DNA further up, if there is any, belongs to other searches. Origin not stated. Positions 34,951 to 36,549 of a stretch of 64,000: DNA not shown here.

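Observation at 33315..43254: Complex-I-like [NiFe] hydrogenase operon with a full set of 11 Nuo-homologous subunits and intact Ni-Fe ligands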

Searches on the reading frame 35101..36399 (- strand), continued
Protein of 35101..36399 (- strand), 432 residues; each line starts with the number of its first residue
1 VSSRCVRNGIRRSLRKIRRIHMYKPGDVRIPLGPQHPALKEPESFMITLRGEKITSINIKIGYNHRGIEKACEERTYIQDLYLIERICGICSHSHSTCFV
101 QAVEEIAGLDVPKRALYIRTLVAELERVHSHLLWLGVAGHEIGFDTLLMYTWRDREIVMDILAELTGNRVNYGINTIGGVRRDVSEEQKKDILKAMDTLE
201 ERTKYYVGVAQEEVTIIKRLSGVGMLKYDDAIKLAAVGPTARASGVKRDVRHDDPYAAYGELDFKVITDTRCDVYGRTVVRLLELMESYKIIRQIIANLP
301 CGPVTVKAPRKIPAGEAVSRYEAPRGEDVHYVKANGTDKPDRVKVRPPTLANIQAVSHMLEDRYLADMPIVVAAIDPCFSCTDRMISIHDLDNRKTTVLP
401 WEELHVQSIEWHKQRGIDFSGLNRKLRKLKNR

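Call 54: list_cluster_members(proteins=[P0121, P0122, P0123, P0124, P0125, P0127, P0128, P0130, P0131, P0136])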
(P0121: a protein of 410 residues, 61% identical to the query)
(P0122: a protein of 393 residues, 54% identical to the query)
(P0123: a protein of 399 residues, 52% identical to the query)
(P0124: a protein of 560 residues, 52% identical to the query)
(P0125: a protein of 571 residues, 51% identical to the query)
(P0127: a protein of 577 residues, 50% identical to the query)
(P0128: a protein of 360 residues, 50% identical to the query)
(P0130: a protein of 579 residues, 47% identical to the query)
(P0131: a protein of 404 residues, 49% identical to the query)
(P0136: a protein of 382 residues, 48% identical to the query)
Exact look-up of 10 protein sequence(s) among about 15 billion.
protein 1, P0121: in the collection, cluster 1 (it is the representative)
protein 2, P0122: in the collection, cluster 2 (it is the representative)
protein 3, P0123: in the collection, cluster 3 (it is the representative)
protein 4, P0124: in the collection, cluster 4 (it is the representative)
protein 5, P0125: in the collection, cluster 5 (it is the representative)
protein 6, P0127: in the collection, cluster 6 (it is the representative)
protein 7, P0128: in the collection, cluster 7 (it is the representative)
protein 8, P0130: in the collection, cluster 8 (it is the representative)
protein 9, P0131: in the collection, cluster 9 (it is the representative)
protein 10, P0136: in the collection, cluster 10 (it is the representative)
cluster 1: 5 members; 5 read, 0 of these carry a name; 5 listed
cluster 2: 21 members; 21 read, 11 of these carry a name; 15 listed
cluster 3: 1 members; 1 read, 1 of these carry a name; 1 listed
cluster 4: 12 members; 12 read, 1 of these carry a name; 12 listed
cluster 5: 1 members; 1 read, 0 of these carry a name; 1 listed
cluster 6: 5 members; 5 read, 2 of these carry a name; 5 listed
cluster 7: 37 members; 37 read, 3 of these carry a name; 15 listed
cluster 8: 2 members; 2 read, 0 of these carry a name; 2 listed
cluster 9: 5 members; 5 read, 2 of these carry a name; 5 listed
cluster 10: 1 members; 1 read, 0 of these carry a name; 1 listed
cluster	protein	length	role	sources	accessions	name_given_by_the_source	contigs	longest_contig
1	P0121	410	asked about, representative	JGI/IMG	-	-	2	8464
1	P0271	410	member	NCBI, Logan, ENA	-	-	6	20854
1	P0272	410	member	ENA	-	-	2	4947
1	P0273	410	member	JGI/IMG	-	-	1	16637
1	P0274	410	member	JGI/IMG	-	-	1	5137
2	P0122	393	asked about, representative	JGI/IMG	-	NADH-quinone oxidoreductase subunit D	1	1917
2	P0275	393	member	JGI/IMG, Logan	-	membrane-bound hydrogenase subunit alpha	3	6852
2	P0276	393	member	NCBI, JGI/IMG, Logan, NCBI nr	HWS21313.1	MAG TPA: nickel-dependent hydrogenase large subunit [Methanoregula sp.] | nickel-dependent hydrogenase large subunit [Methanoregula sp.]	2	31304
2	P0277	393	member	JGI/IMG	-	membrane-bound hydrogenase subunit alpha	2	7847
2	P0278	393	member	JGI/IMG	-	membrane-bound hydrogenase subunit alpha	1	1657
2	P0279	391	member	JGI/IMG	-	membrane-bound hydrogenase subunit alpha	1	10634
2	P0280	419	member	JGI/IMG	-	NADH-quinone oxidoreductase subunit D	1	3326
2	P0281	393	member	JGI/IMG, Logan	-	NADH-quinone oxidoreductase subunit D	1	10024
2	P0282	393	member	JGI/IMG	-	membrane-bound hydrogenase subunit alpha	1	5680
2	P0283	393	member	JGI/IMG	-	membrane-bound hydrogenase subunit alpha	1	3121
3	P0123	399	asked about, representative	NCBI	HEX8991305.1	MAG TPA: nickel-dependent hydrogenase large subunit [Anaerolineales bacterium]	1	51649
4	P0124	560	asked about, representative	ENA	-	-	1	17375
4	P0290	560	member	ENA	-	-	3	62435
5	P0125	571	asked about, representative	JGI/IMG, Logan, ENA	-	-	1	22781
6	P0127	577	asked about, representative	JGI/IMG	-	-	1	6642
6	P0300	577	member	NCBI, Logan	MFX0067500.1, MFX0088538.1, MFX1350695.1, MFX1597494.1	MAG: NADH-quinone oxidoreductase subunit C [Promethearchaeota archaeon]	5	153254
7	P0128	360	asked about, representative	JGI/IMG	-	NADH-quinone oxidoreductase subunit D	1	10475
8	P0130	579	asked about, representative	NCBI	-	-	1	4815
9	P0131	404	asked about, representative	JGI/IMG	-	-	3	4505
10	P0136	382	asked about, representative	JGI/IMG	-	-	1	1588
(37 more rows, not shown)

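Call 55: find_encoding_contigs(protein=P0290, flank=10000, max_places=1)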
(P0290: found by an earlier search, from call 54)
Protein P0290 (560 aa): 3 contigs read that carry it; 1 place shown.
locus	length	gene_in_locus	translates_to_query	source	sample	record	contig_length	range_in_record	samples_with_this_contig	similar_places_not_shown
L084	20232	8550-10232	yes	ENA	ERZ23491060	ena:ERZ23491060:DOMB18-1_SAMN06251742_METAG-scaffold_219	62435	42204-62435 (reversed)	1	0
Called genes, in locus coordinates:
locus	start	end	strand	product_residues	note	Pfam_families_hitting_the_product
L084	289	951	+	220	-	PF19810:HFX_2341_N (weak), PF22662:Csa3_N, PF13412:HTH_24, PF25212:HVO_A0114 (weak), PF13545:HTH_Crp_2 (faint)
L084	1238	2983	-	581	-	PF02538:Hydantoinase_B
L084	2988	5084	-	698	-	PF05378:Hydant_A_N, PF01968:Hydantoinase_A, PF19278:Hydant_A_C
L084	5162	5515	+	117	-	-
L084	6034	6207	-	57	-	-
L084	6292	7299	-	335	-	PF03701:UPF0181 (faint), PF08004:DUF1699 (faint)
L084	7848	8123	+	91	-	PF00507:Oxidored_q4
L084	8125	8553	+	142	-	PF01058:Oxidored_q6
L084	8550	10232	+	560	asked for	PF00329:Complex1_30kDa, PF00374:NiFeSe_Hases, PF00346:Complex1_49kDa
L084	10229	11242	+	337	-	PF00146:NADHdh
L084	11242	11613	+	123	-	PF13534:Fer4_17 (faint), PF12838:Fer4_7, PF00037:Fer4, PF12837:Fer4_6 (weak), PF13237:Fer4_10, PF14697:Fer4_21, PF13187:Fer4_9, PF00037:Fer4, +6 more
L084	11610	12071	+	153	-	PF00499:Oxidored_q3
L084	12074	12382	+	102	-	PF00420:Oxidored_q2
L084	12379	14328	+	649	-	PF00662:Proton_antipo_N, PF00361:Proton_antipo_M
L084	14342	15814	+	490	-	PF00361:Proton_antipo_M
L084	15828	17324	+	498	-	PF00361:Proton_antipo_M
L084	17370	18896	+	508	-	PF00037:Fer4 (weak), PF04422:FrhB_FdhB_N, PF04432:FrhB_FdhB_C, PF00571:CBS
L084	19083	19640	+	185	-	PF02659:Mntp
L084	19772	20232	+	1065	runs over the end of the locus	PF00270:DEAD, PF04851:ResIII (weak), PF00271:Helicase_C (faint), PF01751:Toprim, PF01131:Topoisom_bac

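Call 56: find_encoding_contigs(protein=P0271, flank=10000, max_places=1)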
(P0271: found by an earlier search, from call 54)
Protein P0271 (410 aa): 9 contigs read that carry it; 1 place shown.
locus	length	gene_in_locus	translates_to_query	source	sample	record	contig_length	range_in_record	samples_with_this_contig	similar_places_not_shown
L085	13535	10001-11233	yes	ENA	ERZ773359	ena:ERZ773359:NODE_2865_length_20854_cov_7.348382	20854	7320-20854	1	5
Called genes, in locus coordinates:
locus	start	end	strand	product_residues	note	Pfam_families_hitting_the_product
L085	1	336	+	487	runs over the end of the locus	PF20091:Abhydrolase_10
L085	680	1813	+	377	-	PF04015:DUF362, PF12797:Fer4_2 (faint), PF12837:Fer4_6 (faint), PF12838:Fer4_7, PF13187:Fer4_9 (weak), PF13237:Fer4_10 (weak), PF14697:Fer4_21 (weak), PF25160:LdpA_Fe-S-bd (weak)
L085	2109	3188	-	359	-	PF01113:DapB_N (weak), PF19328:DAP_DH_C (faint)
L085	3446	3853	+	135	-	PF01155:HypA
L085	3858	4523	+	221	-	PF02492:cobW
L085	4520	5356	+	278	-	PF00708:Acylphosphatase, PF07503:zf-HYPF, PF01300:Sua5_yciO_yrdC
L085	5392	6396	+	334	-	PF00361:Proton_antipo_M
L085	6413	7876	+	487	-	PF10125:NADHdeh_related, PF00361:Proton_antipo_M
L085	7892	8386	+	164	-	PF00499:Oxidored_q3 (weak)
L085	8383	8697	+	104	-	PF00420:Oxidored_q2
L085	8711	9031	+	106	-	-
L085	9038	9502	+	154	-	PF01058:Oxidored_q6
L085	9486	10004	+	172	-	PF00329:Complex1_30kDa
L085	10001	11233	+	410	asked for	PF00374:NiFeSe_Hases, PF00346:Complex1_49kDa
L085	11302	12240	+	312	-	PF00146:NADHdh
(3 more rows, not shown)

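Call 57: find_encoding_contigs(protein=P0276, flank=10000, max_places=1)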
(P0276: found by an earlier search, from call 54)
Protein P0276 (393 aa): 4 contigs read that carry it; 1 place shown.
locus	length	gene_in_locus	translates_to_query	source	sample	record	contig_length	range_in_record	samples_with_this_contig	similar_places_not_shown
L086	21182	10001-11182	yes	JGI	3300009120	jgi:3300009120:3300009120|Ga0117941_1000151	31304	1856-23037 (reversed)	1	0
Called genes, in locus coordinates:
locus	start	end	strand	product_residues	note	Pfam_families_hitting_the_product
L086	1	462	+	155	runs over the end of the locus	PF01058:Oxidored_q6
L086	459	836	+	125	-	PF00329:Complex1_30kDa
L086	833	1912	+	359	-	PF00374:NiFeSe_Hases, PF00346:Complex1_49kDa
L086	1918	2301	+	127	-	PF12797:Fer4_2 (faint), PF00037:Fer4 (weak), PF12837:Fer4_6 (faint), PF13237:Fer4_10, PF14697:Fer4_21, PF12838:Fer4_7, PF13187:Fer4_9, PF13484:Fer4_16 (faint)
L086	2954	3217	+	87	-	PF00499:Oxidored_q3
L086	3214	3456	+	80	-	-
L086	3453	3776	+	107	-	PF00420:Oxidored_q2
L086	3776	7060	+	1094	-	PF00361:Proton_antipo_M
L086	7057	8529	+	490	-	PF00361:Proton_antipo_M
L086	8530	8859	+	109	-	-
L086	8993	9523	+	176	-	PF01058:Oxidored_q6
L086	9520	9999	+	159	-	PF00329:Complex1_30kDa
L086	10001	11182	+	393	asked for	PF00374:NiFeSe_Hases, PF00346:Complex1_49kDa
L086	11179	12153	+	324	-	PF00146:NADHdh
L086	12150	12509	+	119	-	PF25160:LdpA_Fe-S-bd (faint), PF13183:Fer4_8 (weak), PF14697:Fer4_21 (weak), PF12838:Fer4_7, PF13187:Fer4_9, PF13534:Fer4_17 (weak), PF00037:Fer4, PF12838:Fer4_7 (weak), +4 more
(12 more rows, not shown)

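Call 58: find_encoding_contigs(protein=P0123, flank=10000, max_places=1)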
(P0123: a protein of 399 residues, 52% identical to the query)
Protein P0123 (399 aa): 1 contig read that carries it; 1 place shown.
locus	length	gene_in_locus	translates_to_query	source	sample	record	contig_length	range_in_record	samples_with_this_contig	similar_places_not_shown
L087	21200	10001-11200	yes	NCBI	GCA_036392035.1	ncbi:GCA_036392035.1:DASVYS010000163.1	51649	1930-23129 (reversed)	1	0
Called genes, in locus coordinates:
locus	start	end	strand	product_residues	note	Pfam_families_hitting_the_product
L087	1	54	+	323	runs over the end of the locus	PF00005:ABC_tran, PF13304:AAA_21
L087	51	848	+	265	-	PF01061:ABC2_membrane (weak)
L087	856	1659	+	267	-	PF01061:ABC2_membrane, PF12698:ABC2_membrane_3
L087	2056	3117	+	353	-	PF00989:PAS, PF13188:PAS_8 (faint), PF00512:HisKA, PF02518:HATPase_c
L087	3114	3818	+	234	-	PF00072:Response_reg, PF00486:Trans_reg_C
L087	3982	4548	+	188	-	PF13599:Pentapeptide_4 (faint), PF00805:Pentapeptide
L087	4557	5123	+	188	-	PF13244:MbhD (weak), PF00499:Oxidored_q3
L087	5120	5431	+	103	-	PF00420:Oxidored_q2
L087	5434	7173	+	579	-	PF00662:Proton_antipo_N, PF00361:Proton_antipo_M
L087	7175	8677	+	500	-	PF00662:Proton_antipo_N (weak), PF00361:Proton_antipo_M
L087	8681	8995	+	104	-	-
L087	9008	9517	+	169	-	PF01058:Oxidored_q6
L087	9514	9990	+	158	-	PF00329:Complex1_30kDa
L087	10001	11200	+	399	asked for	PF00374:NiFeSe_Hases, PF00346:Complex1_49kDa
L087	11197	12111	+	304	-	PF00146:NADHdh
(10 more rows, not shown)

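Call 59: find_encoding_contigs(protein=P0300, flank=10000, max_places=1)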
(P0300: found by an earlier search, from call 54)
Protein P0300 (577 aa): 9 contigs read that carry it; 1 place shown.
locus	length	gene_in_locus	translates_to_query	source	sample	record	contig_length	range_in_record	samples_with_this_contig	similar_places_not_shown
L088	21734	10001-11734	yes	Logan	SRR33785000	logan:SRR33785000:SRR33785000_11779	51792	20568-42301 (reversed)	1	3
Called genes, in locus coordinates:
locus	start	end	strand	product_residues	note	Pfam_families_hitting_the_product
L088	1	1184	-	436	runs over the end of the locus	PF27218:MJ0043_C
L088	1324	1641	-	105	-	-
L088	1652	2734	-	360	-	-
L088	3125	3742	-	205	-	PF24367:DUF7523, PF13840:ACT_7 (weak)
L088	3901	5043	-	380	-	PF13183:Fer4_8, PF13237:Fer4_10 (faint), PF12838:Fer4_7 (weak), PF13534:Fer4_17 (weak), PF02754:CCG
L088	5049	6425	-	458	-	PF01565:FAD_binding_4, PF02913:FAD-oxidase_C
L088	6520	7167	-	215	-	PF22175:Ogg-HhH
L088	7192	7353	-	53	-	-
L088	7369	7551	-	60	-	-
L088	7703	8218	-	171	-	PF04307:YdjM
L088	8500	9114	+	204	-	PF01871:AMMECR1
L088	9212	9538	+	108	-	PF00507:Oxidored_q4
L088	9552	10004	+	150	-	PF01058:Oxidored_q6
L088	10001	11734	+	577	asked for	PF00329:Complex1_30kDa, PF00374:NiFeSe_Hases, PF00346:Complex1_49kDa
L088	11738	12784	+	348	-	PF00146:NADHdh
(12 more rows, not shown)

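Call 61: search_protein_families(library=ncbifam, proteins=[P0124, P0122, P0123, P0139], max_evalue=1e-20)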
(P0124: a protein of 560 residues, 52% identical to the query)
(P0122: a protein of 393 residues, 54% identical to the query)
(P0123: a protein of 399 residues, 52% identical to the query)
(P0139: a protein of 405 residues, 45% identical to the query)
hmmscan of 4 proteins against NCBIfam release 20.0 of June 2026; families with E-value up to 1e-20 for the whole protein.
P0124 (560 aa): 12 families
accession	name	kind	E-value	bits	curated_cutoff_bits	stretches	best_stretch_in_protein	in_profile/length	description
NF004739.1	PRK06075.1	equivalog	2.9e-109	365.4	360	1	175-453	2-280/384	NADH-quinone oxidoreductase subunit D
NF009808.0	PRK13292.1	equivalog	3.8e-105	352.5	1156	1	64-450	290-684/791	NADH-quinone oxidoreductase subunit B/C/D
TIGR01962.1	NuoD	equivalog_domain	5.4e-98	328.4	459.35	1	175-454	4-283/386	NADH dehydrogenase (quinone) subunit D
NF040602.1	F420_dehyd_FpoD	exception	5.1e-93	312.1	600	1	176-530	10-372/372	F420H2 dehydrogenase subunit FpoD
NF008974.0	PRK12322.1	equivalog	1.3e-91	307.3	522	1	174-525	7-361/366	NADH-quinone oxidoreductase subunit D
NF008728.0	PRK11742.1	equivalog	2.7e-91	306.7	840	1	65-456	93-497/598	NADH-quinone oxidoreductase subunit C/D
NF005649.0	PRK07415.1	equivalog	4.8e-73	246.4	583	1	176-451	13-289/394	NAD(P)H-quinone oxidoreductase subunit H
TIGR01961.1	NuoC_fam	subfamily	1.7e-26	93.1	122.45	1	41-145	12-119/122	NADH (or F420H2) dehydrogenase, subunit C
NF005832.0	PRK07735.1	equivalog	7.5e-24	84.7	431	1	54-146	333-425/430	NADH-quinone oxidoreductase subunit C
NF004735.0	PRK06074.2-2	equivalog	2e-23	83.1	176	1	7-145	6-147/158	NADH-quinone oxidoreductase subunit C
NF040611.1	F420_dehyd_FpoC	exception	4e-23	82.1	220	1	6-145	5-147/158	F420H2 dehydrogenase subunit FpoC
NF004737.0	PRK06074.2-4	equivalog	3.2e-22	79.1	144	1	55-145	37-125/150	NADH-quinone oxidoreductase subunit C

P0122 (393 aa): 7 families
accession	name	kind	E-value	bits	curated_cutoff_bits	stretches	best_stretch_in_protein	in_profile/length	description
NF004739.1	PRK06075.1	equivalog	2.2e-97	326.3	360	1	5-288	2-285/384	NADH-quinone oxidoreductase subunit D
TIGR01962.1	NuoD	equivalog_domain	1e-89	301.2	459.35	1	3-288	2-287/386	NADH dehydrogenase (quinone) subunit D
NF040602.1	F420_dehyd_FpoD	exception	4.9e-87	292.3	600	1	2-359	6-371/372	F420H2 dehydrogenase subunit FpoD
NF008974.0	PRK12322.1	equivalog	7.1e-85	285.2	522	1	3-355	6-361/366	NADH-quinone oxidoreductase subunit D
NF009808.0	PRK13292.1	equivalog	1.1e-72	245.1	1156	1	5-278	409-682/791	NADH-quinone oxidoreductase subunit B/C/D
NF005649.0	PRK07415.1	equivalog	3.3e-68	230.6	583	1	4-280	11-288/394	NAD(P)H-quinone oxidoreductase subunit H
NF008728.0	PRK11742.1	equivalog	7.3e-64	216.2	840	1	7-289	218-500/598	NADH-quinone oxidoreductase subunit C/D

P0123 (399 aa): 7 families
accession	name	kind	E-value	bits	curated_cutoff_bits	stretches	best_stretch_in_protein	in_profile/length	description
NF004739.1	PRK06075.1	equivalog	2.1e-98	329.6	360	1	11-288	2-279/384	NADH-quinone oxidoreductase subunit D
TIGR01962.1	NuoD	equivalog_domain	5.9e-87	292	459.35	1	10-289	3-282/386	NADH dehydrogenase (quinone) subunit D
NF040602.1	F420_dehyd_FpoD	exception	1.5e-86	290.8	600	1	8-366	6-372/372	F420H2 dehydrogenase subunit FpoD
NF008974.0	PRK12322.1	equivalog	1.1e-80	271.4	522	1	10-360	7-360/366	NADH-quinone oxidoreductase subunit D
NF009808.0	PRK13292.1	equivalog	1.3e-70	238.2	1156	1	10-285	408-683/791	NADH-quinone oxidoreductase subunit B/C/D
NF005649.0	PRK07415.1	equivalog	1.4e-62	212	583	1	6-285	7-287/394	NAD(P)H-quinone oxidoreductase subunit H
NF008728.0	PRK11742.1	equivalog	8.6e-62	209.3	840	1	12-286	217-491/598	NADH-quinone oxidoreductase subunit C/D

P0139 (405 aa): 7 families
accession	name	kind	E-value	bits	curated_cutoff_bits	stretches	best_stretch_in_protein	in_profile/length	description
NF004739.1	PRK06075.1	equivalog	1e-74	251.6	360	1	19-280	18-279/384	NADH-quinone oxidoreductase subunit D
NF040602.1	F420_dehyd_FpoD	exception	1.3e-70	238.3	600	1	8-350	14-364/372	F420H2 dehydrogenase subunit FpoD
TIGR01962.1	NuoD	equivalog_domain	2.1e-67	227.7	459.35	1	19-284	20-285/386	NADH dehydrogenase (quinone) subunit D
NF008974.0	PRK12322.1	equivalog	2.6e-63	214.2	522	1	20-351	25-359/366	NADH-quinone oxidoreductase subunit D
NF009808.0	PRK13292.1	equivalog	2.6e-55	187.6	1156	1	21-277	427-683/791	NADH-quinone oxidoreductase subunit B/C/D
NF008728.0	PRK11742.1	equivalog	3.4e-48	164.4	840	1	20-288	233-501/598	NADH-quinone oxidoreductase subunit C/D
NF005649.0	PRK07415.1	equivalog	1.7e-46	159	583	1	19-278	28-288/394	NAD(P)H-quinone oxidoreductase subunit H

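Call 62: find_encoding_contigs(protein=P0139, flank=10000, max_places=1)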
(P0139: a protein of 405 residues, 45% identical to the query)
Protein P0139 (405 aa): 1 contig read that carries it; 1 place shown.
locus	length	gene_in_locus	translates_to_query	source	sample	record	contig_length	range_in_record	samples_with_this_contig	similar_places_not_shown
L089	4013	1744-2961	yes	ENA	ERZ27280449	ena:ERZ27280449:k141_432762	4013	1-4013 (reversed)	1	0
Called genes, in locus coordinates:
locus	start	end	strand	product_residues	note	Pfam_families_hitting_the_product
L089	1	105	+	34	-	?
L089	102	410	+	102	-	PF00420:Oxidored_q2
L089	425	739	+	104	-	-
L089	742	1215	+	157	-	PF01058:Oxidored_q6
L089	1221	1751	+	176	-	PF00329:Complex1_30kDa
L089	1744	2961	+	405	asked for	PF00346:Complex1_49kDa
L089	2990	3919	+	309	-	PF00146:NADHdh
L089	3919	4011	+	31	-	?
